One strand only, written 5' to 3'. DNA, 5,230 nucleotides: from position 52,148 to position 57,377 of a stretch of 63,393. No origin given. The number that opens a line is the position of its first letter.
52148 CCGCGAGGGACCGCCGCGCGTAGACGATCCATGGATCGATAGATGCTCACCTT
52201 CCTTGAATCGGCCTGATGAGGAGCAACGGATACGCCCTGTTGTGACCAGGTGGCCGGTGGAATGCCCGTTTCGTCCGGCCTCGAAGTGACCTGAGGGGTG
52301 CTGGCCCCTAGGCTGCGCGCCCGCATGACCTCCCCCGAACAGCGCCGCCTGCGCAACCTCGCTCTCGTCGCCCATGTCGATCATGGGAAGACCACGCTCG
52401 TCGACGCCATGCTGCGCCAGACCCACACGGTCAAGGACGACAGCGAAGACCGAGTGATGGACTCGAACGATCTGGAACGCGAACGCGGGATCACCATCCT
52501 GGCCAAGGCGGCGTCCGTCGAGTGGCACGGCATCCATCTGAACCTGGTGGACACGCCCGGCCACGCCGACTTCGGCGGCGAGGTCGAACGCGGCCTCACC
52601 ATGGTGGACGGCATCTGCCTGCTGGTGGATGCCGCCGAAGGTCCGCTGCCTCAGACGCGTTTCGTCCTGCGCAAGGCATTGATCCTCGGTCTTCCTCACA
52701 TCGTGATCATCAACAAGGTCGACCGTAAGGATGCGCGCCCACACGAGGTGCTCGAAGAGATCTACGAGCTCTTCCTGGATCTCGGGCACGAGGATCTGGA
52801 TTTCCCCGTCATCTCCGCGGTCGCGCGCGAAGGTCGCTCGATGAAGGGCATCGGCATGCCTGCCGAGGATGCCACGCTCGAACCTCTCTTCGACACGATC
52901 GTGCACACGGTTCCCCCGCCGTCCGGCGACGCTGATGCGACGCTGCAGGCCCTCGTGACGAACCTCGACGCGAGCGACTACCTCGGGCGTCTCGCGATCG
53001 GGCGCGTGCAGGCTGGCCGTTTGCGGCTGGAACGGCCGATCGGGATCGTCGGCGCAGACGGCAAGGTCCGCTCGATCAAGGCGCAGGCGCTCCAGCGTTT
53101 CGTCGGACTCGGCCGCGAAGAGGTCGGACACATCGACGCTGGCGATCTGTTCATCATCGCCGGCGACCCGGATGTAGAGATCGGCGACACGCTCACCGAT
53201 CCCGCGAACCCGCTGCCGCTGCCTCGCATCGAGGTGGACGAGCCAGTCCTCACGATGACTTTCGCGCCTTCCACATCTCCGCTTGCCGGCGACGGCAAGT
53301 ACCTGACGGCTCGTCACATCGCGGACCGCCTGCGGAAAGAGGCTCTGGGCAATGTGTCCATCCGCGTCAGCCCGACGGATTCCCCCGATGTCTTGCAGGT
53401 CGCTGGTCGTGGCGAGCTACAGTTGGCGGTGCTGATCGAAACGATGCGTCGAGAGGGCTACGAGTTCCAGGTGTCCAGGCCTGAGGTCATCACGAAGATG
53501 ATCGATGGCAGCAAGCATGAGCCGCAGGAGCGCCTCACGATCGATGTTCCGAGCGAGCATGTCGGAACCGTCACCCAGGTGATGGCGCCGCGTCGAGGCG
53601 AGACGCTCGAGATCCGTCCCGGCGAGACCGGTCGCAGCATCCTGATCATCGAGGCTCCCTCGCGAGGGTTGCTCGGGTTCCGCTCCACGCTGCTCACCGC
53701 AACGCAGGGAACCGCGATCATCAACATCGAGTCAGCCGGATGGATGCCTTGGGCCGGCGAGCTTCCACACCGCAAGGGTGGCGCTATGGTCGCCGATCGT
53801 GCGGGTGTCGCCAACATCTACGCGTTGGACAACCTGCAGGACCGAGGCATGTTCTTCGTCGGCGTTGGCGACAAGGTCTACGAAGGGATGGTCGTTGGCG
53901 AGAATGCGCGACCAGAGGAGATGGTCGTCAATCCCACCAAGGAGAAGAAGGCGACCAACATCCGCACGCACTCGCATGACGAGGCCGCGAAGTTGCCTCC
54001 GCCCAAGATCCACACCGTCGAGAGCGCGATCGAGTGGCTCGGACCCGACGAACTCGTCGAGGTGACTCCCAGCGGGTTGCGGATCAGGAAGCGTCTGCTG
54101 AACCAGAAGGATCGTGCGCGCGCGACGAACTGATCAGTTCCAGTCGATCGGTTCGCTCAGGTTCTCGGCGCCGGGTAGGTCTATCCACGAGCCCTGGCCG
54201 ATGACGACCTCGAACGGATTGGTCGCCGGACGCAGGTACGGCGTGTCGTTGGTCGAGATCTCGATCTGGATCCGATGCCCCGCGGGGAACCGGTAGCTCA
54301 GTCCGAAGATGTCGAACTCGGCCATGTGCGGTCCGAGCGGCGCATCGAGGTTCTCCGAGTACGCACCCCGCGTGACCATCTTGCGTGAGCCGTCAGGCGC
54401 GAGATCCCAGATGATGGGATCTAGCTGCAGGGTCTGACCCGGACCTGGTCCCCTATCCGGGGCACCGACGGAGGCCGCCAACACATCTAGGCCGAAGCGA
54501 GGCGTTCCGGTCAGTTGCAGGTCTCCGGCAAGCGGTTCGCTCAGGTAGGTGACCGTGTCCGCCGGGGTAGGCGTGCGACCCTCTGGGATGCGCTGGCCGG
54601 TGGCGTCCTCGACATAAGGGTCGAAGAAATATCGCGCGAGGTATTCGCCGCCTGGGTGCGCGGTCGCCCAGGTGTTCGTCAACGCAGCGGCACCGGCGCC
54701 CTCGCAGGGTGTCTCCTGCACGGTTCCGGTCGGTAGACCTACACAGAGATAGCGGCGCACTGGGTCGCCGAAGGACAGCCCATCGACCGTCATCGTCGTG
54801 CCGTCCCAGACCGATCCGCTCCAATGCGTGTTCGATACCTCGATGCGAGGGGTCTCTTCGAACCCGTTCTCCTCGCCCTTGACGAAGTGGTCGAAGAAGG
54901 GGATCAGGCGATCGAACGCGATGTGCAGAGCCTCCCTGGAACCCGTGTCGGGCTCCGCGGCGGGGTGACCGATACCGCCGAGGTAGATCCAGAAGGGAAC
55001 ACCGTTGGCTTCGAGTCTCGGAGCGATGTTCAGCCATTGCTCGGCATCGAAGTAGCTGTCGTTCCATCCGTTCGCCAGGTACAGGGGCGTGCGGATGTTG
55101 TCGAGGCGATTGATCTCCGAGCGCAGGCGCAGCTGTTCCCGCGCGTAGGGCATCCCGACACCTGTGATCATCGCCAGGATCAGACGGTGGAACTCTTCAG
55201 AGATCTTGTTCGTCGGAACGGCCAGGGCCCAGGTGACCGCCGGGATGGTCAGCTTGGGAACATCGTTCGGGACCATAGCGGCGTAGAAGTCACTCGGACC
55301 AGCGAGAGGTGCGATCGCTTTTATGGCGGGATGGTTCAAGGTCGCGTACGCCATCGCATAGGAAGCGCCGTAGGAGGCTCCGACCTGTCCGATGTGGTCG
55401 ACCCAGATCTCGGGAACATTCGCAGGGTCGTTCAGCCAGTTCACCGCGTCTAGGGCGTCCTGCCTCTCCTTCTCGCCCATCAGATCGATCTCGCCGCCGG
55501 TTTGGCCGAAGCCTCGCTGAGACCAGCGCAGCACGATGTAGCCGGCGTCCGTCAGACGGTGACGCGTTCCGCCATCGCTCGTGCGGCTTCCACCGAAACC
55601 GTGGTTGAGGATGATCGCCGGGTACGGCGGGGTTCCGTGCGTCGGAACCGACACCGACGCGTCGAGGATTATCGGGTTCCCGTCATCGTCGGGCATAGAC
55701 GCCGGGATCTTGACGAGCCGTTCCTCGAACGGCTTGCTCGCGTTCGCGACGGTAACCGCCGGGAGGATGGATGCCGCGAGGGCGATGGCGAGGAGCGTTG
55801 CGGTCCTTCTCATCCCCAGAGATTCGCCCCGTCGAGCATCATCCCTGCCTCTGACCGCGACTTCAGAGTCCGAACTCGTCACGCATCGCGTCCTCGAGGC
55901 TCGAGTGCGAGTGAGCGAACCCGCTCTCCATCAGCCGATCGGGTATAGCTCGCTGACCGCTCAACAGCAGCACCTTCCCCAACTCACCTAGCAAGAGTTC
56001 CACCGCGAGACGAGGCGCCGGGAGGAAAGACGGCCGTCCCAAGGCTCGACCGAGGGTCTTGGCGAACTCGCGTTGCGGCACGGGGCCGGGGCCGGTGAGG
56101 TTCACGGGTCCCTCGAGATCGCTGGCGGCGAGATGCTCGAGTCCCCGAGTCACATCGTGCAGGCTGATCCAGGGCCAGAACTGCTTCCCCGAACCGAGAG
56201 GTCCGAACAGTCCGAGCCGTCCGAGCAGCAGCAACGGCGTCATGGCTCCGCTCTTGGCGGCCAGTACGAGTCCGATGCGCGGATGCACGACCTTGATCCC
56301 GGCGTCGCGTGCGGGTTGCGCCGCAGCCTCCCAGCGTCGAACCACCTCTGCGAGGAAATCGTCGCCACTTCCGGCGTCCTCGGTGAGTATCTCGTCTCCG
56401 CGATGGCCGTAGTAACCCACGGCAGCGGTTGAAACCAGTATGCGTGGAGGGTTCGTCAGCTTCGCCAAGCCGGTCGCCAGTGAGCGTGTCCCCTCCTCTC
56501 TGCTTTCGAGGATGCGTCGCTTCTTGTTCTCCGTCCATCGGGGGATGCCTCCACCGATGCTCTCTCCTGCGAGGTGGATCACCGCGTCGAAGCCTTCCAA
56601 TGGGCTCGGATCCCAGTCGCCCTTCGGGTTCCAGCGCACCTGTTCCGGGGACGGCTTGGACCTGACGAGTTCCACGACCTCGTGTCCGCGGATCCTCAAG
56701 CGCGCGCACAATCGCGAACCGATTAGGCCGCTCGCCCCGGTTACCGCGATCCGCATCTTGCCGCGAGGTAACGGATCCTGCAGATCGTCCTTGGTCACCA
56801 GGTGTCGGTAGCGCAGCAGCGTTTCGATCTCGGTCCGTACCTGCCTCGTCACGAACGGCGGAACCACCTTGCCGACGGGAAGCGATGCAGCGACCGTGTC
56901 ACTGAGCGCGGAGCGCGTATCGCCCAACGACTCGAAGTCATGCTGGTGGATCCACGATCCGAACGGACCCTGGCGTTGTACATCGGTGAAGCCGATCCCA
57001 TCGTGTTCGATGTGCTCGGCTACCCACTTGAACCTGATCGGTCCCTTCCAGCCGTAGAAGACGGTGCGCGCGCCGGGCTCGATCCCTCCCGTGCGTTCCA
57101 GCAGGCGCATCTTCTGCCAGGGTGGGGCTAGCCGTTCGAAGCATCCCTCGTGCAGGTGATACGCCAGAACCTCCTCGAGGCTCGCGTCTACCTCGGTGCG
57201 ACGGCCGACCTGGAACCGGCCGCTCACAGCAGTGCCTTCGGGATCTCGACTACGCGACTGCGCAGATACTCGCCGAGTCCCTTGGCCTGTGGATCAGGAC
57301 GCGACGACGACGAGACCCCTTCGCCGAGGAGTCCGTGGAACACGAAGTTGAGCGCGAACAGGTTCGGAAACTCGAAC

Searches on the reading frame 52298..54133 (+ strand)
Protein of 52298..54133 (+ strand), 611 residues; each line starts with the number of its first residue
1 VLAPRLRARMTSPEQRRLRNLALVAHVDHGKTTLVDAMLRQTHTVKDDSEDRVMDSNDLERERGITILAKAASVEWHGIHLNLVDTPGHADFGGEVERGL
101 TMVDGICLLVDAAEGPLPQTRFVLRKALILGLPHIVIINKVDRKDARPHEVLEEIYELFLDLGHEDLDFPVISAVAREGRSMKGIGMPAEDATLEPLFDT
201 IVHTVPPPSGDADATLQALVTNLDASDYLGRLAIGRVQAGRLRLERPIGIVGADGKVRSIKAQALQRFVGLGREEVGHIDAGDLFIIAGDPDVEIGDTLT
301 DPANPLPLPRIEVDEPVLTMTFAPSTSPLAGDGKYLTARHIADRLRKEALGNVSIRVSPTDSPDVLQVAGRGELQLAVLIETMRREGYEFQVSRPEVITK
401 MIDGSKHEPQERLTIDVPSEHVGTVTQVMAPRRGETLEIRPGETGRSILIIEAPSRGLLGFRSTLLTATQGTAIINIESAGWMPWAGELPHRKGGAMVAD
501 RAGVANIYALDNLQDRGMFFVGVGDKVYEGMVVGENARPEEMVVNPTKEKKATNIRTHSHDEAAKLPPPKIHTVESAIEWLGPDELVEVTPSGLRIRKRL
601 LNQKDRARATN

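Call 93: search_protein_families(library=pfam, proteins=[window:52298-54133:+], max_evalue=0.0001)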
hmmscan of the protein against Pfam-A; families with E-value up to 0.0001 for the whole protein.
window:52298-54133:+ (611 aa): 6 families
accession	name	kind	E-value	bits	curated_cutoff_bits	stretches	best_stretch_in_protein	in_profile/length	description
PF00009.33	GTP_EFTU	-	8e-54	182.5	26.5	1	17-206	2-187/188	Elongation factor Tu GTP binding domain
PF21018.2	BipA_C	-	3.3e-39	133.5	23.8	1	495-602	2-109/110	TypA/BipA C-terminal domain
PF00679.30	EFG_C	-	3.4e-19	69.1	27.9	1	407-491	3-87/89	Elongation factor G C-terminus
PF22042.2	EF-G_D2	-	1e-05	26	27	1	217-301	3-83/84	Elongation factor G domain 2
PF03144.31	GTP_EFTU_D2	-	2.9e-05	24.8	30.3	0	230-300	1-73/73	Elongation factor Tu domain 2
PF01926.29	MMR_HSR1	-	9e-05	23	21.9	0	22-140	3-113/113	50S ribosome-binding GTPase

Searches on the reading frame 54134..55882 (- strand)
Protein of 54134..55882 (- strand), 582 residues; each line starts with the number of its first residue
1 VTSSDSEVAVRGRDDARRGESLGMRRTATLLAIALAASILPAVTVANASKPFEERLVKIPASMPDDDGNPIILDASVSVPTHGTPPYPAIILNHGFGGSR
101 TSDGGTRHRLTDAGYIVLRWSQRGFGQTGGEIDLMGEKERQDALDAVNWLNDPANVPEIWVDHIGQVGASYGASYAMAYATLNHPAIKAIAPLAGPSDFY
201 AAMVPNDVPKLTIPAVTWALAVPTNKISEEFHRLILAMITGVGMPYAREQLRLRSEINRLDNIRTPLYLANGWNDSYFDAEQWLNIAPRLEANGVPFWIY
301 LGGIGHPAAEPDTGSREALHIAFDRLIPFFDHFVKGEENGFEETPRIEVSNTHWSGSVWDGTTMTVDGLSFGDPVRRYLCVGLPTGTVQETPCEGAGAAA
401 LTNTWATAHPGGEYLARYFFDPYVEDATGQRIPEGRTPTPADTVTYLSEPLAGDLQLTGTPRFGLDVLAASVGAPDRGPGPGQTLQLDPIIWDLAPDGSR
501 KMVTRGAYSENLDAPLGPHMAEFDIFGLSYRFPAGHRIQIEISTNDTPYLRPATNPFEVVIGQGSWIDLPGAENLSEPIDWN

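Call 93: search_protein_families(library=pfam, proteins=[window:54134-55882:-], max_evalue=0.0001)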
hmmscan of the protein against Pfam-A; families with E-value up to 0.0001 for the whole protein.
window:54134-55882:- (582 aa): 6 families
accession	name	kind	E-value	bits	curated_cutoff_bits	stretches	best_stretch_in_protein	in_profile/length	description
PF02129.25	Peptidase_S15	-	3.1e-23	83.2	23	1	71-208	3-142/262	X-Pro dipeptidyl-peptidase (S15 family)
PF08530.16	PepX_C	-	3.7e-11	43.8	22.5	1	371-555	38-189/217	X-Pro dipeptidyl-peptidase C-terminal non-catalytic domain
PF01738.24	DLH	-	2.3e-06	27.8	21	0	77-195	5-129/217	Dienelactone hydrolase family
PF12146.15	Hydrolase_4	-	9.2e-06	25.6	27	1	86-197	3-110/239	Serine aminopeptidase, S33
PF00561.26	Abhydrolase_1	-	8.1e-05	22.8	25.8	0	88-195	1-102/245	alpha/beta hydrolase fold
PF00326.27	Peptidase_S9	-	9.7e-05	22.4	22.6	0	110-205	10-107/213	Prolyl oligopeptidase family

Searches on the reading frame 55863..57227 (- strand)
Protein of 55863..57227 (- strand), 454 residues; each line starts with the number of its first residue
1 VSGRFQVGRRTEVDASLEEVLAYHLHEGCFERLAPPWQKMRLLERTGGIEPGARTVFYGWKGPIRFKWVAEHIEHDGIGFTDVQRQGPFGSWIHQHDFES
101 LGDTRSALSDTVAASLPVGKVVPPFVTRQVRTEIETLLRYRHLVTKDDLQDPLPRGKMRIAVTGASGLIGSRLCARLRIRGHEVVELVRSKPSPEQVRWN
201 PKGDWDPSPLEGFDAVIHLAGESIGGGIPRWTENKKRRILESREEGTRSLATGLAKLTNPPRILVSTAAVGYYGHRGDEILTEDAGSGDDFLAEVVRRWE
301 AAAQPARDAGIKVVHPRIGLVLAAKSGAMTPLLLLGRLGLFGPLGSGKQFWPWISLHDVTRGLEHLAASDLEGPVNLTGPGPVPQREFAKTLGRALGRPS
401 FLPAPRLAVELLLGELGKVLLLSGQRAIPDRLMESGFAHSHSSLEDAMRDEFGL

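Call 93: search_protein_families(library=pfam, proteins=[window:55863-57227:-], max_evalue=0.0001)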
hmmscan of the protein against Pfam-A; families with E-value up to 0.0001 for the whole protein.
window:55863-57227:- (454 aa): 2 families
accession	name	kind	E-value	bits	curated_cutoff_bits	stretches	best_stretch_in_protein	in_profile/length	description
PF08338.16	DUF1731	-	4.1e-14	52.5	27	1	404-450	1-46/47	Domain of unknown function (DUF1731)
PF01370.27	Epimerase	-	1.8e-10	41.1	20.9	1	160-286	1-137/240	NAD dependent epimerase/dehydratase family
